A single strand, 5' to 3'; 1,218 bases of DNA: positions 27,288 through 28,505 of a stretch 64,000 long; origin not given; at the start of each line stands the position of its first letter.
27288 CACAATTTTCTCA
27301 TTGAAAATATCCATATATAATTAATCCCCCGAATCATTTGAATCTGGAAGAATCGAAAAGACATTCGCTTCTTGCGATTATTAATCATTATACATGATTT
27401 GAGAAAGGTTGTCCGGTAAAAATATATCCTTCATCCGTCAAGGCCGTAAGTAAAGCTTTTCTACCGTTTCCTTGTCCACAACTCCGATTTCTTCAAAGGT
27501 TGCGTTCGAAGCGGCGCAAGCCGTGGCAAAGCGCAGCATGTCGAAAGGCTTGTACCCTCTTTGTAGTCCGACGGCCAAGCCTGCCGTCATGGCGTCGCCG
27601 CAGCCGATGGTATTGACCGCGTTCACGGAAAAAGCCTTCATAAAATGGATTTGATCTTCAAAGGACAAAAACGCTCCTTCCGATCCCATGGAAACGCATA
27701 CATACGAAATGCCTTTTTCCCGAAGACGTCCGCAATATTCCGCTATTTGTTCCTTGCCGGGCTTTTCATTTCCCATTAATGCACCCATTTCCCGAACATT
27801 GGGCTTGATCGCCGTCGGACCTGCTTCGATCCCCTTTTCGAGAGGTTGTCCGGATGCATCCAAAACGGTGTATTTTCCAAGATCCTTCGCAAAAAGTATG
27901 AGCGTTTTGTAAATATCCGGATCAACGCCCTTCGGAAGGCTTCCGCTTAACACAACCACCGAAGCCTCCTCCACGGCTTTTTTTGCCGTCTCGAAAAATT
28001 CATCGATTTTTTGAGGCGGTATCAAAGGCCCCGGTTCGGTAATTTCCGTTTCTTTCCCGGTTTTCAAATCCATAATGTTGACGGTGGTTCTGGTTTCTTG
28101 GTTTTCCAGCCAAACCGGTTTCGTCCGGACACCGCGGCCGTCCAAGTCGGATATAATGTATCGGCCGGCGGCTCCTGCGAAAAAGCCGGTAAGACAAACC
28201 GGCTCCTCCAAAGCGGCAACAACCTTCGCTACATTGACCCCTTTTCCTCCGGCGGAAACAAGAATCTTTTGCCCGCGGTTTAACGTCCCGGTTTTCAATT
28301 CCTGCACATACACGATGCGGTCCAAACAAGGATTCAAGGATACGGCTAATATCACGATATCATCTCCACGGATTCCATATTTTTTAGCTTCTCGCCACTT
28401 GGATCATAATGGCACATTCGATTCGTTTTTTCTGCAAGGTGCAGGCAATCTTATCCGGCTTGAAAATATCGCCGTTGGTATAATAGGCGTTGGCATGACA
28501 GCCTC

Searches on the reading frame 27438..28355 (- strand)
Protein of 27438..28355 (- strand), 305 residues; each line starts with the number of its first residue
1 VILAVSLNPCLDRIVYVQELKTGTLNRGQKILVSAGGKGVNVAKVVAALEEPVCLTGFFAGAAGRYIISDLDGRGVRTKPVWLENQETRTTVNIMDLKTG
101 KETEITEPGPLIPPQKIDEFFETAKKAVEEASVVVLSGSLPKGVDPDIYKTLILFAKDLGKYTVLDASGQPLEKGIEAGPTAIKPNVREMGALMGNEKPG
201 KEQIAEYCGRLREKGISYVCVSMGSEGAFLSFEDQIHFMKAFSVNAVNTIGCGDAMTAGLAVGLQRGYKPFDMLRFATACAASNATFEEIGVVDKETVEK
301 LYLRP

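Call 70: search_protein_families(library=ncbifam, proteins=[window:27438-28355:-], max_evalue=0.00001)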
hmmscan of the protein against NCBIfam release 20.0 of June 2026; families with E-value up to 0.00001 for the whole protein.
window:27438-28355:- (305 aa): 20 families
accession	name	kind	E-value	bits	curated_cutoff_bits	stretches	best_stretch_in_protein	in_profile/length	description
TIGR03168.1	1-PFK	subfamily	2.3e-85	286.2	216.4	1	2-302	1-299/305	hexose kinase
TIGR03828.1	pfkB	equivalog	1.5e-81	273.7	292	1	2-302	1-299/305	1-phosphofructokinase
NF010033.0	PRK13508.1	equivalog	1.2e-56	192.2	469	1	1-302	1-301/309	tagatose-6-phosphate kinase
TIGR01231.1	lacC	equivalog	2.9e-52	177.9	409.55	1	1-302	1-302/310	tagatose-6-phosphate kinase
NF041320.1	pfkB_Halo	equivalog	2e-47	162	400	1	1-283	1-275/302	1-phosphofructokinase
NF007068.0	PRK09513.1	equivalog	4.6e-46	157.4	432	1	2-301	5-302/312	1-phosphofructokinase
NF007632.0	PRK10294.1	equivalog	4.7e-28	98.4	353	1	2-300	4-302/310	6-phosphofructokinase II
TIGR02152.1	D_ribokin_bact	equivalog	5.2e-25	88.4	299.65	1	12-282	10-278/298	ribokinase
NF008353.0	PRK11142.1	equivalog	1.8e-18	67.1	341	1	12-286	14-285/307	ribokinase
TIGR02198.1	rfaE_dom_I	equivalog_domain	4.8e-15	55.5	345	1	37-282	48-294/315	D-glycero-beta-D-manno-heptose-7-phosphate kinase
TIGR04382.1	myo_inos_iolC_N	equivalog_domain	1.4e-13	50.8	300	1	29-284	27-289/309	5-dehydro-2-deoxygluconokinase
NF007355.0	PRK09850.1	equivalog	2.6e-11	43.2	540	1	182-284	183-286/313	pseudouridine kinase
NF041332.1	KDG_KDGal_kin_Halo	equivalog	1.2e-10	41.3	440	1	213-301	220-309/320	bifunctional 2-dehydro-3-deoxygluconokinase/2-dehydro-3-deoxygalactonokinase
NF006957.1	PRK09434.1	equivalog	7.4e-10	38.8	450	1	215-280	211-276/302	fructokinase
NF008454.0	PRK11316.1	equivalog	1.5e-09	37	521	1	35-282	50-292/475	bifunctional D-glycero-beta-D-manno-heptose-7-phosphate kinase/D-glycero-beta-D-manno-heptose 1-phosphate adenylyltransferase HldE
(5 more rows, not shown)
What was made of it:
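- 27438..28355 (-): 1-phosphofructokinase-family hexose kinase gene, same strand, 28 nt downstream; probable co-transcript. TIGR03168 286 bits, cut-off 216 (call 70).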
